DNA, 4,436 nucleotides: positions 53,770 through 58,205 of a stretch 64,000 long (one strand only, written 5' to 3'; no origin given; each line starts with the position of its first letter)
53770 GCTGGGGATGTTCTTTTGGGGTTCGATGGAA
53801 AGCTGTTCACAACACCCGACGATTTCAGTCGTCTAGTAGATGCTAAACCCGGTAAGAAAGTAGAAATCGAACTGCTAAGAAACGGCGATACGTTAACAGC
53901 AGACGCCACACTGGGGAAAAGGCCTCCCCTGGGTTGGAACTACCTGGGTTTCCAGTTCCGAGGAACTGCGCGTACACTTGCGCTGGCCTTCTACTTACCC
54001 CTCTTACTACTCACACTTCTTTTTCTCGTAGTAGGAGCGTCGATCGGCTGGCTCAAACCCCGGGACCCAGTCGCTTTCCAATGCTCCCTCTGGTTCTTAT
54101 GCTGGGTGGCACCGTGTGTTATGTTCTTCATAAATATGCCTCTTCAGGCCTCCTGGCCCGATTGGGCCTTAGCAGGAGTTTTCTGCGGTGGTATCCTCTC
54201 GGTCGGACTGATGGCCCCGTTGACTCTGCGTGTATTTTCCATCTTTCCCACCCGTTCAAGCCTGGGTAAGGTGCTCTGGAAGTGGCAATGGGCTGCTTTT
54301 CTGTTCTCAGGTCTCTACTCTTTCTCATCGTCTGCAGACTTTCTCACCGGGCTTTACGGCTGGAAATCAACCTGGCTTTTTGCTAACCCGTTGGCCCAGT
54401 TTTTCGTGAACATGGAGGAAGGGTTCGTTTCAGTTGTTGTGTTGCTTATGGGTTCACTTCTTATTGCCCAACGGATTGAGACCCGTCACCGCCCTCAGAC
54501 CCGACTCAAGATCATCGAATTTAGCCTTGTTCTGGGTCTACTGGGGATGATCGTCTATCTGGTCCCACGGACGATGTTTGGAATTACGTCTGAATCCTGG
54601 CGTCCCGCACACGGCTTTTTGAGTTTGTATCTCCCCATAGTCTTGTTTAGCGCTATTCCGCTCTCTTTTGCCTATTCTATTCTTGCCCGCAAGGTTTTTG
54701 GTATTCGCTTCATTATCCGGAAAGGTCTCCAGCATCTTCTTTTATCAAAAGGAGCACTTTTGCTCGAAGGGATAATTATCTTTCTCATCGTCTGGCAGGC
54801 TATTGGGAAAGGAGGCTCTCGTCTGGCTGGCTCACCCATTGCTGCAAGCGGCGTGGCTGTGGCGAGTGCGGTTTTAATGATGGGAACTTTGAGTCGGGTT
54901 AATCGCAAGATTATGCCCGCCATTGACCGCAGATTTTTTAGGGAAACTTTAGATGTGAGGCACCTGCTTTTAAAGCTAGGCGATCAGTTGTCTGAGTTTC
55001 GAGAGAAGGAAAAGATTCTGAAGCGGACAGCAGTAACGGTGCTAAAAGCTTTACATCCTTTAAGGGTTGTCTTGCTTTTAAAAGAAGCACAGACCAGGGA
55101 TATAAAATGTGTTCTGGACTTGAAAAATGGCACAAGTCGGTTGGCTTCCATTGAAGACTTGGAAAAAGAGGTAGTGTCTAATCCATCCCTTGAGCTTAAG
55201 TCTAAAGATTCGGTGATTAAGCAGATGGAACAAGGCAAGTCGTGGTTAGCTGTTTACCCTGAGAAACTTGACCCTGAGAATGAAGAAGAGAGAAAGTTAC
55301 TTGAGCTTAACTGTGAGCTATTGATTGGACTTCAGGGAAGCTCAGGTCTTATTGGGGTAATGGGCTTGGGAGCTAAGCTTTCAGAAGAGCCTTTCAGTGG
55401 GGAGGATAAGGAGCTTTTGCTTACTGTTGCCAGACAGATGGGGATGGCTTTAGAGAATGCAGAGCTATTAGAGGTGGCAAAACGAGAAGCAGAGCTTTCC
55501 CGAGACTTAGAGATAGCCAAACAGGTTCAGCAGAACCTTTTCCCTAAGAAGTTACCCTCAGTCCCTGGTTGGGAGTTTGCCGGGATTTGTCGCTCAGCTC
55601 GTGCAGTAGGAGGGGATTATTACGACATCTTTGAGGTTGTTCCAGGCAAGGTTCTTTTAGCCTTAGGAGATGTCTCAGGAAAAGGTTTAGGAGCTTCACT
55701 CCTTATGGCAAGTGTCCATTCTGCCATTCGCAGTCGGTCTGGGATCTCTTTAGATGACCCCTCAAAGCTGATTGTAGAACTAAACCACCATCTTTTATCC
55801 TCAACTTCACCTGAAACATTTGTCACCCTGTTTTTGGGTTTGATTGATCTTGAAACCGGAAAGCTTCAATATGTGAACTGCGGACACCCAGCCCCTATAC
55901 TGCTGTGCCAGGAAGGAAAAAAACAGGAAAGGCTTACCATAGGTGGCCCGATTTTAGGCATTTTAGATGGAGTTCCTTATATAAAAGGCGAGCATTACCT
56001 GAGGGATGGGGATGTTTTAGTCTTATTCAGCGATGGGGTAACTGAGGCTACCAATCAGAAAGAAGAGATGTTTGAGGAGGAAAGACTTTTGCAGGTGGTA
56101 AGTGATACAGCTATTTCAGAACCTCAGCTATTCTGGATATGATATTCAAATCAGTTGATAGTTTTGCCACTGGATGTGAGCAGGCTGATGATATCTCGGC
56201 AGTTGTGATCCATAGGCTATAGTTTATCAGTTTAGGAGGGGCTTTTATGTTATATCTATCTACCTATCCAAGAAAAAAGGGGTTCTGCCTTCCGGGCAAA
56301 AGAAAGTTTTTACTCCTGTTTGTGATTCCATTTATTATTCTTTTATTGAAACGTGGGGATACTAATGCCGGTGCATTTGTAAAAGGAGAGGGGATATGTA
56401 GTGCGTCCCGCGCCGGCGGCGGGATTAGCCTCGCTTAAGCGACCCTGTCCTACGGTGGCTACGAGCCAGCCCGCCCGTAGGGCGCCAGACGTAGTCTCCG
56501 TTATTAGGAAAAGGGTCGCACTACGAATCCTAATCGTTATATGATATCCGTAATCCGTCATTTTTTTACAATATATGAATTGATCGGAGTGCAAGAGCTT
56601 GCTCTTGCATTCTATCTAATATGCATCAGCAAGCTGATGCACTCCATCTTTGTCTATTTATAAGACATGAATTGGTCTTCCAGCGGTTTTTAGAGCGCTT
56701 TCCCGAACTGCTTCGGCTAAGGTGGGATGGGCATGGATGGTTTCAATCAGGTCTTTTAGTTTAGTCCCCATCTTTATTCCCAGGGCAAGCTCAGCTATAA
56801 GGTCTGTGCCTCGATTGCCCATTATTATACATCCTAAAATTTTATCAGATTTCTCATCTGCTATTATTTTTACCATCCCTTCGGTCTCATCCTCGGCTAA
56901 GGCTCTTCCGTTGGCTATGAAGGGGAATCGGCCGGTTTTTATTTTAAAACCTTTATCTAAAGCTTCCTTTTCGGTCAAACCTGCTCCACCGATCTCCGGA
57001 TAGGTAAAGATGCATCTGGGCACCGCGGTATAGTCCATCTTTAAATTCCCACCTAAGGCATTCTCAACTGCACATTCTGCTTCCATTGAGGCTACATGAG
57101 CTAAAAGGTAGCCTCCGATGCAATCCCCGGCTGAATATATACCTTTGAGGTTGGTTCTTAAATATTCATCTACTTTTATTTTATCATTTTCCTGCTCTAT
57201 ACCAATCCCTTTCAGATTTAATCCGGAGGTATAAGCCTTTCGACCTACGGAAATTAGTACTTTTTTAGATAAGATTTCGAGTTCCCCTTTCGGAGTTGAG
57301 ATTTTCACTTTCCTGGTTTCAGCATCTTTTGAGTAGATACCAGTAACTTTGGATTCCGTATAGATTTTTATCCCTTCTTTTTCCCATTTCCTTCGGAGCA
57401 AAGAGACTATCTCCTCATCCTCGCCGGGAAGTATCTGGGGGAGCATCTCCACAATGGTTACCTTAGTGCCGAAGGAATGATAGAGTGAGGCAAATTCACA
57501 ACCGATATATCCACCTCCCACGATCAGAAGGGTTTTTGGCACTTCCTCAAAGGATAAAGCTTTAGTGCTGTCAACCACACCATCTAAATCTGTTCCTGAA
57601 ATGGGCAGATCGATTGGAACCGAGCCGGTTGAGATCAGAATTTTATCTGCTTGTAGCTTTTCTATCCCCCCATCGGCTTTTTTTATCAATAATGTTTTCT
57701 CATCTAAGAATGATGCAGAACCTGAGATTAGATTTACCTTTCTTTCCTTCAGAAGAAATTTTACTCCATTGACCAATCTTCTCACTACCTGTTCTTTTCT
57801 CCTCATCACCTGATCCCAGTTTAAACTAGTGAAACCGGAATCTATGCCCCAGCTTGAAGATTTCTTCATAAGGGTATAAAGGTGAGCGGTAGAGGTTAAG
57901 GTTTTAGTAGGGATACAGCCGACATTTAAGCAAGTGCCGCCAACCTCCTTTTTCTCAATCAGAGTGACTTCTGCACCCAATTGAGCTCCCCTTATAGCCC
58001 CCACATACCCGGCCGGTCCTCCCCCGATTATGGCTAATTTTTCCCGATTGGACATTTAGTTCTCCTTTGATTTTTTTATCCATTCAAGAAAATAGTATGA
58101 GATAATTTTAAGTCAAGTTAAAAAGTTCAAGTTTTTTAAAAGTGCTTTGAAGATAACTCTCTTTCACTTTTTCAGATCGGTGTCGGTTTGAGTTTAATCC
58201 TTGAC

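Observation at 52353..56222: Met-rich LTXXQ periplasmic protein beside a PDZ-PDZ-multiTM-GAF-PP2C sensor phosphatase with a GC-rich 5' half and an out-of-frame 3' end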

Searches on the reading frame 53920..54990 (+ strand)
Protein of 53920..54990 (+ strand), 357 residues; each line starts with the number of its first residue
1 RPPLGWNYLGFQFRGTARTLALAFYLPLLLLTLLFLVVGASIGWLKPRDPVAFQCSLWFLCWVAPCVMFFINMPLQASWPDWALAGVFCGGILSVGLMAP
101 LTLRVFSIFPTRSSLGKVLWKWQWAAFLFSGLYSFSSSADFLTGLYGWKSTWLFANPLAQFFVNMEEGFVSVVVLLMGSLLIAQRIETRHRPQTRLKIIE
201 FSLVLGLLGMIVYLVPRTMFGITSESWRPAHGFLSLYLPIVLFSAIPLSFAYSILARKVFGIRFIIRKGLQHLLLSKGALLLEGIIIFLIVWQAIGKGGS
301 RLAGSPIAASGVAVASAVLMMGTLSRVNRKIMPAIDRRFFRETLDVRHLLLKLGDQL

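Call 42: search_protein_families(library=ncbifam, proteins=[window:53920-54990:+], max_evalue=0.1)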
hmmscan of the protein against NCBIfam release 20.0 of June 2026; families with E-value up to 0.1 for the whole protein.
window:53920-54990:+ (357 aa): 0 families

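Call 68: predict_structure(alignment_id=A4)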
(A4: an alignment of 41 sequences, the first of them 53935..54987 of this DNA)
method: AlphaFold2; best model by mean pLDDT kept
length: 351 residues; sequences in the alignment: 41
mean_pLDDT: 80.8   pTM: 0.69
mean pLDDT of the five models: 80.8, 80.2, 77.7, 77.5, 76.7
residues with pLDDT >= 90: 87; 70-90: 200; 50-70: 63; < 50: 1
segments of 3 or more residues with pLDDT < 50: none
pLDDT, mean of each block of 10 residues (from residue 1): 69 80 87 90 91 90 70 87 92 91 84 88 92 91 84 87 83 88 84 92 89 77 82 88 88 61 64 75 78 59 76 78 73 57 66 60
secondary structure, 60 per line:
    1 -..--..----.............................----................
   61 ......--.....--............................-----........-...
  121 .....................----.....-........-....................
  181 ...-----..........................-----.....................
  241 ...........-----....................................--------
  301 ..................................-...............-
elements in order: H12-40 H45-66 H69-73 H76-103 H109-116 H118-141 H146-150 H152-159 H161-183 H189-214 H220-251 H257-292 H301-334 H336-350

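Call 71: fold_search(model_id=the predicted structure, library=pdb)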
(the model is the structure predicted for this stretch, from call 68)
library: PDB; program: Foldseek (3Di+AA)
matches with E <= 10: 601; with E <= 0.001: 0
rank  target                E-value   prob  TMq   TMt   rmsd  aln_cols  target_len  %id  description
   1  7ew7_D                9.6e-03  1.00  0.41  0.48   7.7       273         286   11  Cryo-EM structure of SEW2871-bound Sphingosine-1-phosphate receptor 1 in complex with Gi protein (released 2021-09-29)
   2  8yk0_A                1.4e-02  1.00  0.40  0.43   8.3       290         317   11  Cryo-EM structure of human GPR156-Gi3 complex (released 2025-02-05)
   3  8haf_R                1.8e-02  1.00  0.37  0.36   8.1       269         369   12  PTHrP-PTH1R-Gs complex (released 2022-12-21)
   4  7dty_R                2.2e-02  0.99  0.35  0.34   9.5       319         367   13  Structural basis of ligand selectivity conferred by the human glucose-dependent insulinotropic polypeptide receptor (released 2021-08-04)
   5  7ew1_A                2.8e-02  1.00  0.37  0.45   7.5       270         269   16  Cryo-EM structure of siponimod -bound Sphingosine-1-phosphate receptor 5 in complex with Gi protein (released 2021-09-29)
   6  6wzg_R                2.8e-02  1.00  0.37  0.35   7.2       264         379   16  Human secretin receptor Gs complex (released 2020-08-12)
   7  8hpt_A                3.0e-02  1.00  0.42  0.54   6.9       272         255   15  Structure of C5a-pep bound mouse C5aR1 in complex with Go (released 2023-10-18)
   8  8flr_R                3.1e-02  1.00  0.38  0.37   7.7       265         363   11  Human PTH1R in complex with PTHrP and Gs (released 2023-04-26)
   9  8iei_A                3.4e-02  1.00  0.39  0.47   6.8       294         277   12  Cryo-EM structure of GPR156A/B of G-protein free GPR156 (local refine) (released 2024-02-14)
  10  7vih_F                3.7e-02  1.00  0.41  0.49   6.8       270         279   10  Cryo-EM structure of Gi coupled Sphingosine 1-phosphate receptor bound with CBP-307 (released 2022-09-28)
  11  9kwg_A                3.7e-02  1.00  0.37  0.42   8.7       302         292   10  Structure of mouse C5a bound mouse C5aR1 in complex with Go (released 2025-11-26)
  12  9uta_B                3.9e-02  1.00  0.37  0.43   8.5       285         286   15  The transmembrane domains of human sweet taste receptor TAS1R2 and TAS1R3 in the apo state (released 2025-07-16)
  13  7yj4_R                4.1e-02  1.00  0.41  0.48   7.9       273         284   14  Cryo-EM structure of the INSL5-bound human relaxin family peptidereceptor 4 (RXFP4)-Gi complex (released 2023-03-01)
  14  9p86_R                4.1e-02  1.00  0.38  0.44   7.8       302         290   14  NTSR1-G11-NTS(8-13) Complex in the Canonical, AHD Open State (C-Open-Apo) (released 2026-03-25)
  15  8fn1_A                4.1e-02  1.00  0.38  0.45   7.3       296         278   14  CryoEM structure of Go-coupled NTSR1 (released 2023-03-29)
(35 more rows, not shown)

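Call 89: search_protein_representatives(protein=window:53935-54987:+)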
Query: 351 residues. Proteins with E-value up to 0.001 (for the whole library): 453; up to 1e-10: 102; up to 1e-30: 21. The best 150 are listed.
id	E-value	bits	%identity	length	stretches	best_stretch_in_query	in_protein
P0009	2.7e-133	461.4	66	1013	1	5-351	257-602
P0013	1.2e-87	311.3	51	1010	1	5-350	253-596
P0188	1.3e-84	301.3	46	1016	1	1-350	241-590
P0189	6.5e-76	272.7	45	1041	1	4-351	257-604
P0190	7.2e-76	272.5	49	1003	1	20-351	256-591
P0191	3.5e-74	267.0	45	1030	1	1-350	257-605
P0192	2.8e-67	244.3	43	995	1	3-349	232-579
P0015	4.3e-67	243.6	43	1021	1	14-348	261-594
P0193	8.0e-57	209.9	45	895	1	16-351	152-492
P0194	5.4e-47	177.5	39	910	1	19-350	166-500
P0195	1.6e-45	172.7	37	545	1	8-350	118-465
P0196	2.7e-44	168.7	39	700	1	63-349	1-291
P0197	9.8e-44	166.8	38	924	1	20-350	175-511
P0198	1.7e-43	166.0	37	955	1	19-351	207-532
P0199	3.7e-42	161.6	37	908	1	20-351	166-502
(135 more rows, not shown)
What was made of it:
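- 53968..54936 (+): Nine-helix membrane domain (aa 261-583) with no described family. 453 representative clusters share it (call 89).
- Most family members still have a periplasmic segment of 130-250 residues before the membrane domain (call 89).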

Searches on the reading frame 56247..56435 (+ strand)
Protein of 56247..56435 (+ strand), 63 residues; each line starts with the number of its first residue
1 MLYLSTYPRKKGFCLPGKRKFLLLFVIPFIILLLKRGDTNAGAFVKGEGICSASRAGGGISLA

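Call 48: find_encoding_contigs(protein=window:56247-56435:+, flank=3000, max_places=10)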
Protein window:56247-56435:+ (63 aa): no gene with exactly this product is on record in the collection.
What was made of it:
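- Tried and rejected: The 63-aa ORF downstream is not on record (call 48).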

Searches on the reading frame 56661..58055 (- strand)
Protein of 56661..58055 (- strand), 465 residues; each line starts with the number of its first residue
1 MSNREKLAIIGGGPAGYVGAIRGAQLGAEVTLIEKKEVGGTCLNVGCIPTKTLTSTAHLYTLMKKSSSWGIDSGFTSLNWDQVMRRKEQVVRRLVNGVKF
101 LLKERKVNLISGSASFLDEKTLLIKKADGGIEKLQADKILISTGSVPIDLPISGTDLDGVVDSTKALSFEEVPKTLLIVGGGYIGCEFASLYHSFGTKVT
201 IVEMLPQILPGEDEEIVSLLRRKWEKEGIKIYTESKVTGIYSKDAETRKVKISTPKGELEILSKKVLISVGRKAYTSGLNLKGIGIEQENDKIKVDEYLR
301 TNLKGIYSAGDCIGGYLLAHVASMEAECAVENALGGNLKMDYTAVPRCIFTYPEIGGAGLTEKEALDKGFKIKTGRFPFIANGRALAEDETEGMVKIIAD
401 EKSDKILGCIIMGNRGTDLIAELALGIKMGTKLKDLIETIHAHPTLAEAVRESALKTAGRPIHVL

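Call 50: find_encoding_contigs(protein=window:56661-58055:-, flank=3000, max_places=10)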
Protein window:56661-58055:- (465 aa): 3 contigs read that carry it; 3 places shown.
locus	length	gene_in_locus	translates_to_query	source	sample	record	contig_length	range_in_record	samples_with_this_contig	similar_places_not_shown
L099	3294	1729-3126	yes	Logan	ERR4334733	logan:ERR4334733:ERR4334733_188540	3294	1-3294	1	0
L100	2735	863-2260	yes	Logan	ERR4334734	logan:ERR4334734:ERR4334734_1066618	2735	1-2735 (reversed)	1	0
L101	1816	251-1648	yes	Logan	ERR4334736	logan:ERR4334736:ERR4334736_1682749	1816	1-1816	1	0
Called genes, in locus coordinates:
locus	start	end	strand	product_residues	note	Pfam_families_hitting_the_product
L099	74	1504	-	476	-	PF00171:Aldedh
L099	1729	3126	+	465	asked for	PF01134:GIDA (weak), PF01266:DAO (faint), PF03486:HI0933_like (faint), PF07992:Pyr_redox_2, PF12831:FAD_oxidored (faint), PF13738:Pyr_redox_3, PF00070:Pyr_redox, PF02852:Pyr_redox_dim, +1 more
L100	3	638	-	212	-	?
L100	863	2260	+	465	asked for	PF01134:GIDA (weak), PF01266:DAO (faint), PF03486:HI0933_like (faint), PF07992:Pyr_redox_2, PF12831:FAD_oxidored (faint), PF13738:Pyr_redox_3, PF00070:Pyr_redox, PF02852:Pyr_redox_dim, +1 more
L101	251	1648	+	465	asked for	PF01134:GIDA (weak), PF01266:DAO (faint), PF03486:HI0933_like (faint), PF07992:Pyr_redox_2, PF12831:FAD_oxidored (faint), PF13738:Pyr_redox_3, PF00070:Pyr_redox, PF02852:Pyr_redox_dim, +1 more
